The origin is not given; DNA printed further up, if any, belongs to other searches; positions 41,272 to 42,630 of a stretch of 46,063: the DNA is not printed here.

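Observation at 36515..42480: Phage-borne NAD+ salvage set: NadE (Gln-dependent) + PncB/NAMPT-family PRTase + nicotinamidase-like hydrolase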

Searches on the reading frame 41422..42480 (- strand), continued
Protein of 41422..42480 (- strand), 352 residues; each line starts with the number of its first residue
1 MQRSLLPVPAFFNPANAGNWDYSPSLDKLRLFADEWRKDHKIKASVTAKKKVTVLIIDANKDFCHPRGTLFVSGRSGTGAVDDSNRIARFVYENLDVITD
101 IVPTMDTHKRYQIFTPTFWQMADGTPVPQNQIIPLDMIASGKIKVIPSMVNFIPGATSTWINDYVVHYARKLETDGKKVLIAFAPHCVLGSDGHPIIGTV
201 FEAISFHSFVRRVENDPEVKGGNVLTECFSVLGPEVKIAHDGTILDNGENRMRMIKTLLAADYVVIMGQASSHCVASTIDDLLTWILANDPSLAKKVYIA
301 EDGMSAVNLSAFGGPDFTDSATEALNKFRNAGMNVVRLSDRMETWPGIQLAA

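Call 39: find_related_loci(query=A1, collection=genome_contigs, flank=10000)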
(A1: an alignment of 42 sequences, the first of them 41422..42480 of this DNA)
Query A1 (352 aa) in genome_contigs; peptide patterns used: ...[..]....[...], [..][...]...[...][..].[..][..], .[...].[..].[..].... (x = any residue, [..] = any of these).
600 stretches matched a pattern (row limit reached: there are more); 568 encode a relative of the query (tblastn E <= 1e-3); the best 80 are kept; 80 distinct loci.
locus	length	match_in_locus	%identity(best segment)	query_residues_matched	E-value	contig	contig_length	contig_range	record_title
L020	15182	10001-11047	51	3-350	3e-110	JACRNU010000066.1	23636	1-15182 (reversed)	MAG: Elusimicrobia bacterium isolate NC_groundwater_1943_Pr3_S-0.2um_66_9 scaffold_5463, whole genome shotgun sequence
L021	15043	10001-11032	49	6-348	7e-108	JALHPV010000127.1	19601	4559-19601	MAG: Kofleriaceae bacterium isolate bin.28 c_000000011335, whole genome shotgun sequence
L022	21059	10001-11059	49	1-350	1e-107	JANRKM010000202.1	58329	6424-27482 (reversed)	MAG: Kofleriaceae bacterium isolate bins.76 k141_1185906, whole genome shotgun sequence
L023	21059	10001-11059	48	1-350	2e-107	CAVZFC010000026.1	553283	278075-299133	MAG: uncultured delta proteobacterium isolate MFD05684.bin.1.145 genome assembly, contig: contig_60760, whole genome sho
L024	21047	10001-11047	48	4-351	2e-106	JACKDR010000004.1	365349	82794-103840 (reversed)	MAG: Kofleriaceae bacterium isolate HK-STAS-MYXO-12 HK-STAS-MYXO-12_4, whole genome shotgun sequence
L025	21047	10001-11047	48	3-350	5e-106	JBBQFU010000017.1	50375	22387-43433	MAG: Haliangiales bacterium isolate Co_metawrap_1004 Cmw_1004_k141_1404580_length_50375_cov_9.0000, whole genome shotgun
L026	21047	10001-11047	49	3-350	7e-106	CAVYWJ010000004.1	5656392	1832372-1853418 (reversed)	MAG: uncultured delta proteobacterium isolate MFD01275.bin.1.74 genome assembly, contig: contig_5196, whole genome shotg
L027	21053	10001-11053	49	1-350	8e-106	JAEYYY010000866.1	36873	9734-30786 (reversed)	MAG: Proteobacteria bacterium isolate OH_CBlB_71 k127_3022910, whole genome shotgun sequence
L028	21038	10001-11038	47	6-350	2e-105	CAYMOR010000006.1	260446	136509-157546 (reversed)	MAG TPA_asm: uncultured Haliangium sp. isolate binchicken_co237_99 genome assembly, contig: NODE_37_length_260446_cov_21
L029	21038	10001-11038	48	4-348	9e-105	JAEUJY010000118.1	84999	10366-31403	MAG: Myxococcales bacterium isolate new MAG-81 k141_1785171, whole genome shotgun sequence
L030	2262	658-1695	48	6-350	6e-109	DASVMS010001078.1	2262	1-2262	MAG TPA_asm: Kofleriaceae bacterium isolate SMAG_U3106 k141_149107, whole genome shotgun sequence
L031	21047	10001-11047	47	3-350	7e-103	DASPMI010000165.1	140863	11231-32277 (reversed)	MAG TPA_asm: Anaeromyxobacter sp. isolate SMAG_U12088 k141_321652, whole genome shotgun sequence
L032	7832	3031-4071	48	6-351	4e-103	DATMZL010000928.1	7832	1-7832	MAG TPA_asm: Polyangia bacterium isolate SMAG_U13173 k141_475305, whole genome shotgun sequence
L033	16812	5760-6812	47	1-350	9e-103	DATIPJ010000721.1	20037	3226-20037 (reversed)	MAG TPA_asm: Kofleriaceae bacterium isolate SMAG_U15847 k141_1552414, whole genome shotgun sequence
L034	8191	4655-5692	49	6-350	5e-103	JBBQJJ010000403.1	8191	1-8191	MAG: Haliangiales bacterium isolate Co_metawrap_728 Cmw_728_k141_9581461_length_8191_cov_11.0000, whole genome shotgun s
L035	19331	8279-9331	46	6-350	2e-102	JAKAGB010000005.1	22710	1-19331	MAG: bacterium isolate WY2.bin141 NODE_3020_length_22710_cov_3.554931, whole genome shotgun sequence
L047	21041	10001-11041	46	6-351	1e-99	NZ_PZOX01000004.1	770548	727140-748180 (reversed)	Vitiosangium sp. GDMCC 1.1324 contig4, whole genome shotgun sequence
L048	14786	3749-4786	47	1-345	2e-99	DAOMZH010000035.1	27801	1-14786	MAG TPA_asm: Polyangium sp. isolate AMR_MDS_5605 NODE_183_length_27801_cov_7.001874, whole genome shotgun sequence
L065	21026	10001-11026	48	8-345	6e-97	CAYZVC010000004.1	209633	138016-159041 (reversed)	MAG TPA_asm: uncultured Candidatus Peribacteria bacterium isolate binchicken_co284_85 genome assembly, contig: NODE_111_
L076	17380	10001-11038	45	6-348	1e-95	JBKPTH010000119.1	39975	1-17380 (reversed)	MAG: Acidobacteriota bacterium isolate GS_EKS_MAG_00001 GS_EKS_000000071745, whole genome shotgun sequence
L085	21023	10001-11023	45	6-345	1e-94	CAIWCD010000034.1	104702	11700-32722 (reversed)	MAG: uncultured delta proteobacterium isolate Umea1_bin-0479 genome assembly, contig: bin-0479:34/53, whole genome shotg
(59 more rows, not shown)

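Call 41: search_protein_families(library=padloc, proteins=[window:41422-42480:-], max_evalue=0.01)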
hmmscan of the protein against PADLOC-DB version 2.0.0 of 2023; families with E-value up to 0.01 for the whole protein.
window:41422-42480:- (352 aa): 0 families

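Call 56: search_protein_families(library=pfam, proteins=[L047:6323-7063:+, L085:8923-9618:+, L048:58-780:+, L035:3522-4190:+, L085:5985-6902:+, L076:8490-9968:+], max_evalue=0.001)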
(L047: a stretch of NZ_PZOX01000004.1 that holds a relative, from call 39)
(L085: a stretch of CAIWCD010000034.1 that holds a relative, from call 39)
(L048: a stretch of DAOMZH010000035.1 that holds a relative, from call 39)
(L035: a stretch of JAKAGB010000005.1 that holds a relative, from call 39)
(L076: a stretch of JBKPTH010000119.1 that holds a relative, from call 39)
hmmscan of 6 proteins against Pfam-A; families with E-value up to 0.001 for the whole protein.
L047:6323-7063:+ (246 aa): 3 families
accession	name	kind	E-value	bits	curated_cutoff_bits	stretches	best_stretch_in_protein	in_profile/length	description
PF21906.2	NrtR_WHD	-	1e-29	102.9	27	1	169-229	1-61/61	NrtR DNA-binding winged helix domain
PF00293.34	NUDIX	-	4.8e-24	85.3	21.1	1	29-153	4-132/134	NUDIX domain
PF19368.5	AraR_C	-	2.1e-12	47.6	23.8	1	165-239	1-76/82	AraR C-terminal winged HTH domain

L085:8923-9618:+ (231 aa): 4 families
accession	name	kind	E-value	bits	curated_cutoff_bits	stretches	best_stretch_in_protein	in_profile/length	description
PF21906.2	NrtR_WHD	-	3.7e-29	101.1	27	1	154-214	1-61/61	NrtR DNA-binding winged helix domain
PF00293.34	NUDIX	-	1.6e-19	70.7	21.1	1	12-130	3-124/134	NUDIX domain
PF19368.5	AraR_C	-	6.6e-14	52.4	23.8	1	150-224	1-76/82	AraR C-terminal winged HTH domain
PF22327.2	Nudt16-like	-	0.00022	21.6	27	1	39-105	31-98/161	U8 snoRNA-decapping enzyme-like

L048:58-780:+ (240 aa): 5 families
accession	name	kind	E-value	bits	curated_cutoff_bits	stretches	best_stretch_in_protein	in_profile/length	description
PF21906.2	NrtR_WHD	-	4.4e-28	97.6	27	1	162-222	1-61/61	NrtR DNA-binding winged helix domain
PF00293.34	NUDIX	-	1.3e-22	80.7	21.1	1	22-143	4-129/134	NUDIX domain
PF19368.5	AraR_C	-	3.5e-14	53.2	23.8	1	159-237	2-81/82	AraR C-terminal winged HTH domain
PF14815.12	NUDIX_4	-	0.00051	20.3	35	0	28-139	2-103/113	NUDIX domain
PF22327.2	Nudt16-like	-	0.00064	20.1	27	0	48-118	31-101/161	U8 snoRNA-decapping enzyme-like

L035:3522-4190:+ (222 aa): 3 families
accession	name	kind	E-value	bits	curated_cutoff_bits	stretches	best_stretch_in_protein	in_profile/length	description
PF21906.2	NrtR_WHD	-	3.8e-22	78.6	27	1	154-212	3-61/61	NrtR DNA-binding winged helix domain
PF19368.5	AraR_C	-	7.1e-12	45.8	23.8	1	148-215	1-69/82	AraR C-terminal winged HTH domain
PF00293.34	NUDIX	-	3.3e-11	43.8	21.1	1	17-136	5-132/134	NUDIX domain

L085:5985-6902:+ (305 aa): 3 families
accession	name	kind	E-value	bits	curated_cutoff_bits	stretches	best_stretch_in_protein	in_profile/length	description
PF13793.12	Pribosyltran_N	-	2e-15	57.1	25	1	5-115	3-115/117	N-terminal domain of ribose phosphate pyrophosphokinase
PF14572.12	Pribosyl_synth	-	1.6e-10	41.7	27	1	208-289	77-158/184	Phosphoribosyl synthetase-associated domain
PF00156.33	Pribosyltran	-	6.4e-10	39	26.3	1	165-249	30-122/158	Phosphoribosyl transferase domain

L076:8490-9968:+ (492 aa): 3 families
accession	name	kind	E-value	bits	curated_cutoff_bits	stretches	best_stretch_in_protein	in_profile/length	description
PF17767.7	NAPRTase_N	-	1.9e-34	119.1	32.6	1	14-144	1-125/125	Nicotinate phosphoribosyltransferase (NAPRTase) N-terminal domain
PF17956.6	NAPRTase_C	-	8.4e-17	62.1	23.3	1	376-478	6-110/111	Nicotinate phosphoribosyltransferase C-terminal domain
PF02749.22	QRPTase_N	-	1.9e-06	28.4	27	1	96-144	34-79/82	Quinolinate phosphoribosyl transferase, N-terminal domain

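Call 89: search_protein_families(library=pfam, proteins=[L016:11023-11568:+, L016:12345-12827:+, L016:12805-13389:+, L016:13784-14347:+, L016:14197-15279:+, L011:12125-12607:+, L011:12902-13546:+, L011:9245-10030:+], max_evalue=0.01)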
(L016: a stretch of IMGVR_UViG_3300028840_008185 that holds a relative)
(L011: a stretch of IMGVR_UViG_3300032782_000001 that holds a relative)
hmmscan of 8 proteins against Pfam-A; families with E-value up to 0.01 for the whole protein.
L016:11023-11568:+ (181 aa): 0 families

L016:12345-12827:+ (160 aa): 0 families

L016:12805-13389:+ (194 aa): 2 families
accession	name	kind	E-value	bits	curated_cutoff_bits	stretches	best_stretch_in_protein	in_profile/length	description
PF01467.32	CTP_transf_like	-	1.6e-11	45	21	1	16-160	1-131/133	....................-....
PF01747.23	ATP-sulfurylase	-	0.00019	21.4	24.3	1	21-83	28-87/212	ATP-sulfurylase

L016:13784-14347:+ (187 aa): 1 family
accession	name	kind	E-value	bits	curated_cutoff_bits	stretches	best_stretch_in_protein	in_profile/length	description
PF00227.31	Proteasome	-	2.5e-07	31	22.4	1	6-156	5-155/189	Proteasome subunit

L016:14197-15279:+ (360 aa): 1 family
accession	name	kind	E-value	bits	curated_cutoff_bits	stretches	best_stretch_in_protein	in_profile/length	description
PF14450.12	FtsA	-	0.0071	17.1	31.8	0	201-306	30-104/127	Cell division protein FtsA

L011:12125-12607:+ (160 aa): 2 families
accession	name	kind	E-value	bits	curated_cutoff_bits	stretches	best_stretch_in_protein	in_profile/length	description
PF01467.32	CTP_transf_like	-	7.2e-12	46.1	21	1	8-91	1-81/133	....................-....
PF06348.16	DUF1059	-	0.0055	17.3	21.1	0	31-52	13-34/56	Protein of unknown function (DUF1059)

L011:12902-13546:+ (214 aa): 1 family
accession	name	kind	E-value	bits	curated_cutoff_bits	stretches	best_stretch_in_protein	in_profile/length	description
PF06941.18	NT5C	-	4.7e-12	46.6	24.8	1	24-175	3-156/180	5' nucleotidase, deoxy (Pyrimidine), cytosolic type C protein (NT5C)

L011:9245-10030:+ (262 aa): 0 families

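Call 90: search_protein_families(library=ncbifam, proteins=[L016:12805-13389:+, L011:12125-12607:+, L065:19922-20536:+], max_evalue=0.01)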
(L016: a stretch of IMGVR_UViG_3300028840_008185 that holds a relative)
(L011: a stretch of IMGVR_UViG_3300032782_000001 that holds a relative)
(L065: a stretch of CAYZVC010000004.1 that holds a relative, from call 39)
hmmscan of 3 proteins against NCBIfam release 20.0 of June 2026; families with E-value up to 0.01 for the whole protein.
L016:12805-13389:+ (194 aa): 20 families
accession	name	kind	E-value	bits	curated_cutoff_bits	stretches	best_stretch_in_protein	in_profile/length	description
NF006479.0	PRK08887.1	equivalog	1.7e-29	102.9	164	1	12-188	2-171/174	nicotinate-nicotinamide nucleotide adenylyltransferase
TIGR00482.1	TIGR00482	equivalog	3.9e-29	102.1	112.45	2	16-140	1-125/194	nicotinate (nicotinamide) nucleotide adenylyltransferase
NF000841.0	PRK00071.1-4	equivalog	6.7e-26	91.3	197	1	10-188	5-193/194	nicotinate-nucleotide adenylyltransferase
NF005519.0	PRK07152.1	equivalog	4.7e-23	81.7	315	1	12-140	1-129/361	nicotinate-nucleotide adenylyltransferase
NF000840.1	PRK00071.1-3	equivalog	6.2e-20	71.5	150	2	11-141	5-135/201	nicotinate-nucleotide adenylyltransferase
NF000843.0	PRK00071.2-2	equivalog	1.3e-19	70.6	240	1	6-135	6-133/212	nicotinate-nucleotide adenylyltransferase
NF000846.0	PRK00071.2-5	equivalog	3.5e-14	52.8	329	1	11-132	18-137/210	nicotinate-nucleotide adenylyltransferase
NF000845.0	PRK00071.2-4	equivalog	2.1e-13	50.1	210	1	9-136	5-130/197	nicotinate-nucleotide adenylyltransferase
TIGR01510.1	coaD_prev_kdtB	equivalog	6.3e-13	49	103.3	2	15-83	2-65/155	pantetheine-phosphate adenylyltransferase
NF000839.0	PRK00071.1-1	equivalog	8.7e-13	48.7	187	2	14-139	8-133/219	nicotinate-nucleotide adenylyltransferase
NF000842.0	PRK00071.2-1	equivalog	9e-13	48.3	167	1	12-147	2-130/191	nicotinate-nucleotide adenylyltransferase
NF005410.0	PRK06973.1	equivalog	2e-10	40.3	214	1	8-127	18-140/243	nicotinate-nucleotide adenylyltransferase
TIGR00125.1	cyt_tran_rel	domain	6.5e-08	32.6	27.7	1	14-60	1-48/65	adenylyltransferase/cytidyltransferase family protein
NF002243.0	PRK01153.1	subfamily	5.4e-06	26.1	127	0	15-46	3-32/175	nicotinamide-nucleotide adenylyltransferase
TIGR01527.1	arch_NMN_Atrans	equivalog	2.9e-05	23.7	181.2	0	154-193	126-165/167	nicotinamide-nucleotide adenylyltransferase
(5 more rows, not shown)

L011:12125-12607:+ (160 aa): 8 families
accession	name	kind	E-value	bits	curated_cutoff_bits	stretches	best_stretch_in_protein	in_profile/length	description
TIGR02199.1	rfaE_dom_II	equivalog_domain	1.2e-22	80.3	181.5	1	5-139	12-142/144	D-glycero-beta-D-manno-heptose 1-phosphate adenylyltransferase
NF008454.0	PRK11316.1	equivalog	1.4e-18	66.8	521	1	6-71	342-407/475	bifunctional D-glycero-beta-D-manno-heptose-7-phosphate kinase/D-glycero-beta-D-manno-heptose 1-phosphate adenylyltransferase HldE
TIGR00125.1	cyt_tran_rel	domain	2.6e-16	59.6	27.7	1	6-70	1-62/65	adenylyltransferase/cytidyltransferase family protein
NF001985.0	PRK00777.1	subfamily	3.2e-06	27.3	104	1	2-62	5-60/157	pantetheine-phosphate adenylyltransferase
TIGR01518.1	g3p_cytidyltrns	equivalog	4.1e-06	26.9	165.4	1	8-90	2-82/125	glycerol-3-phosphate cytidylyltransferase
NF002250.0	PRK01170.1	subfamily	0.00023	20.8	489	1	8-80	4-74/322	bifunctional pantetheine-phosphate adenylyltransferase/NTP phosphatase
TIGR01510.1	coaD_prev_kdtB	equivalog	0.00055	20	103.3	1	7-40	2-35/155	pantetheine-phosphate adenylyltransferase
NF041124.1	CoaD_Thcocales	equivalog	0.00062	19.7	290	1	2-64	5-63/156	phosphopantetheine adenylyltransferase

L065:19922-20536:+ (204 aa): 9 families
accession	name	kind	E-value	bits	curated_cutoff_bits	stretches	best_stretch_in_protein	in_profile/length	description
TIGR00482.1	TIGR00482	equivalog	3e-11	43.7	112.45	1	20-203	1-193/194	nicotinate (nicotinamide) nucleotide adenylyltransferase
NF000842.0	PRK00071.2-1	equivalog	2.1e-09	37.3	167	1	18-196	4-180/191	nicotinate-nucleotide adenylyltransferase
NF000840.1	PRK00071.1-3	equivalog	1.7e-06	27.7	150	1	17-204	7-198/201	nicotinate-nucleotide adenylyltransferase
NF005519.0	PRK07152.1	equivalog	8.9e-06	24.9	315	1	18-204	3-184/361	nicotinate-nucleotide adenylyltransferase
NF000841.0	PRK00071.1-4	equivalog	1.3e-05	25.1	197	1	13-204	4-192/194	nicotinate-nucleotide adenylyltransferase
NF006479.0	PRK08887.1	equivalog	0.00023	21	164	1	18-84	4-69/174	nicotinate-nicotinamide nucleotide adenylyltransferase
NF000839.0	PRK00071.1-1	equivalog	0.00063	19.7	187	0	16-53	6-46/219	nicotinate-nucleotide adenylyltransferase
TIGR00125.1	cyt_tran_rel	domain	0.0011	19.1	27.7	1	18-57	1-40/65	adenylyltransferase/cytidyltransferase family protein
TIGR01510.1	coaD_prev_kdtB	equivalog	0.0027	17.7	103.3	1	19-71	2-53/155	pantetheine-phosphate adenylyltransferase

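Call 93: search_dna_similar(collection=phages, mode=protein, query=window:41422-42480:-, max_rows=15, max_evalue=0.001)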
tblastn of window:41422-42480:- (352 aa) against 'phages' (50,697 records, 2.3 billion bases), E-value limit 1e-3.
Records with a match: 4; places in all: 4; records where one place covers at least 80% of the query: 3.
Best place of each record, by identity: <60% 4.
By first word of the organism name: uncultured 3; Bacteriophage 1.
By host as written in the record: - 4.
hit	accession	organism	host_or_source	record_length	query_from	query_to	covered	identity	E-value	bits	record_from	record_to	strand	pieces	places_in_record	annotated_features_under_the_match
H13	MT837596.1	Bacteriophage sp.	human fecal samples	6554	55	340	81%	31.6%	7e-29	123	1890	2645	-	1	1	record has no annotation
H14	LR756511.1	uncultured phage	metagenomic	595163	55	340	81%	30.6%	1e-22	105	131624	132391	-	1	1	record has no annotation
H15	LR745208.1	uncultured phage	metagenomic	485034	55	317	75%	30.8%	4e-25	112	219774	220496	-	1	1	record has no annotation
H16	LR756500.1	uncultured phage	metagenomic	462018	55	340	81%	26.7%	6e-17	88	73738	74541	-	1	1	record has no annotation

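Call 95: get_annotated_region(hit=H14, flank=12000)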
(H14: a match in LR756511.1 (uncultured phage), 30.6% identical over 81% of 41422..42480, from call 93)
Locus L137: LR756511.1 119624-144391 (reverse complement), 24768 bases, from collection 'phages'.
description: uncultured phage genome assembly, chromosome: 1.
organism: uncultured phage (NCBI taxid 278008)
taxonomy: Viruses; environmental samples
host: -; source: metagenomic; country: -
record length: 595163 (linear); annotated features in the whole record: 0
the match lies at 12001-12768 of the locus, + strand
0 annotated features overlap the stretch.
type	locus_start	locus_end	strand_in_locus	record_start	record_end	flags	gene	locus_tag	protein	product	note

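Call 96: get_annotated_region(hit=H15, flank=12000)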
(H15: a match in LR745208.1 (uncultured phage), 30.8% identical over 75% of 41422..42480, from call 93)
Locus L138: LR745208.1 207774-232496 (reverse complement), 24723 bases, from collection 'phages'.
description: uncultured phage genome assembly, chromosome: 1.
organism: uncultured phage (NCBI taxid 278008)
taxonomy: Viruses; environmental samples
host: -; source: metagenomic; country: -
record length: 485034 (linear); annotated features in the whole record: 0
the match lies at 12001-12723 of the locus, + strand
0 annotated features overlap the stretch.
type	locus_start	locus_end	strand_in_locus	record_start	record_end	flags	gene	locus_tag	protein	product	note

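Call 97: get_annotated_region(hit=H16, flank=12000)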
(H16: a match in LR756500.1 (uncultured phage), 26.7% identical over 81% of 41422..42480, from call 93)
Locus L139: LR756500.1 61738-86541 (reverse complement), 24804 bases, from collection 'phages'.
description: uncultured phage genome assembly, chromosome: 1.
organism: uncultured phage (NCBI taxid 278008)
taxonomy: Viruses; environmental samples
host: -; source: metagenomic; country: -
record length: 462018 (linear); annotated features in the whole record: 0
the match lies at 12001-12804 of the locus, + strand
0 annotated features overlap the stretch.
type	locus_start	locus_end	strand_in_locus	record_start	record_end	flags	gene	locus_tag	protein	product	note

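Call 104: fold_search(model_id=the predicted structure, library=viral)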
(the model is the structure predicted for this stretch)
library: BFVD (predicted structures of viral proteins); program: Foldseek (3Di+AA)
matches with E <= 10: 304; with E <= 0.001: 3
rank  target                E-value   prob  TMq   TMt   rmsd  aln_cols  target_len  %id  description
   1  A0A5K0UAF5            5.6e-08  1.00  0.49  0.42   6.5       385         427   13  Bifunctional nicotinamidase/pyrazinamidase [Yasminevirus sp. GU-2018]
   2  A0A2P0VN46            2.5e-07  1.00  0.30  0.13  20.9       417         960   12  Uncharacterized protein [Tetraselmis virus 1]
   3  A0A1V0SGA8            5.6e-06  1.00  0.41  0.54   5.9       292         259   11  nicotinamidase [Hokovirus HKV1]
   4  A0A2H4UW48            4.6e-03  1.00  0.40  0.58   8.2       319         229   13  Isochorismatase hydrolase [Bodo saltans virus]
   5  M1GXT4                2.8e-02  0.12  0.13  0.12  17.8       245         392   13  (no name in the UniProt tables at hand)
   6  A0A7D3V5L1            3.5e-02  0.18  0.19  0.08  19.7       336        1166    9  Protein kinase [Fadolivirus FV1/VV64]
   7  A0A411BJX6            6.0e-02  0.16  0.21  0.28  17.0       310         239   10  (no name in the UniProt tables at hand)
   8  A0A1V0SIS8            7.2e-02  0.21  0.27  0.17  17.6       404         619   11  arginine--tRNA ligase [Klosneuvirus KNV1]
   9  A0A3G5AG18            1.0e-01  0.03  0.13  0.07  23.3       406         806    9  Putative WcaK-like polysaccharide pyruvyl transferase [Satyrvirus sp.]
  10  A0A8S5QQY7            1.7e-01  0.41  0.20  0.33   8.6       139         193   16  Multimeric flavodoxin WrbA [Myoviridae sp. ctgXL3]
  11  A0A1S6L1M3            1.9e-01  0.12  0.17  0.17  18.1       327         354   10  (no name in the UniProt tables at hand)
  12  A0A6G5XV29            2.2e-01  0.28  0.17  0.16   7.4       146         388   14  (no name in the UniProt tables at hand)
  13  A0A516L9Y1            2.7e-01  0.33  0.16  0.21   5.4       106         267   14  (no name in the UniProt tables at hand)
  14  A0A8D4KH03            3.0e-01  0.08  0.16  0.19  14.2       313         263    9  (no name in the UniProt tables at hand)
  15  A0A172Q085            3.2e-01  0.75  0.36  0.64   9.1       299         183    9  Uncharacterized protein [Acinetobacter phage vB_AbaM_ME3]
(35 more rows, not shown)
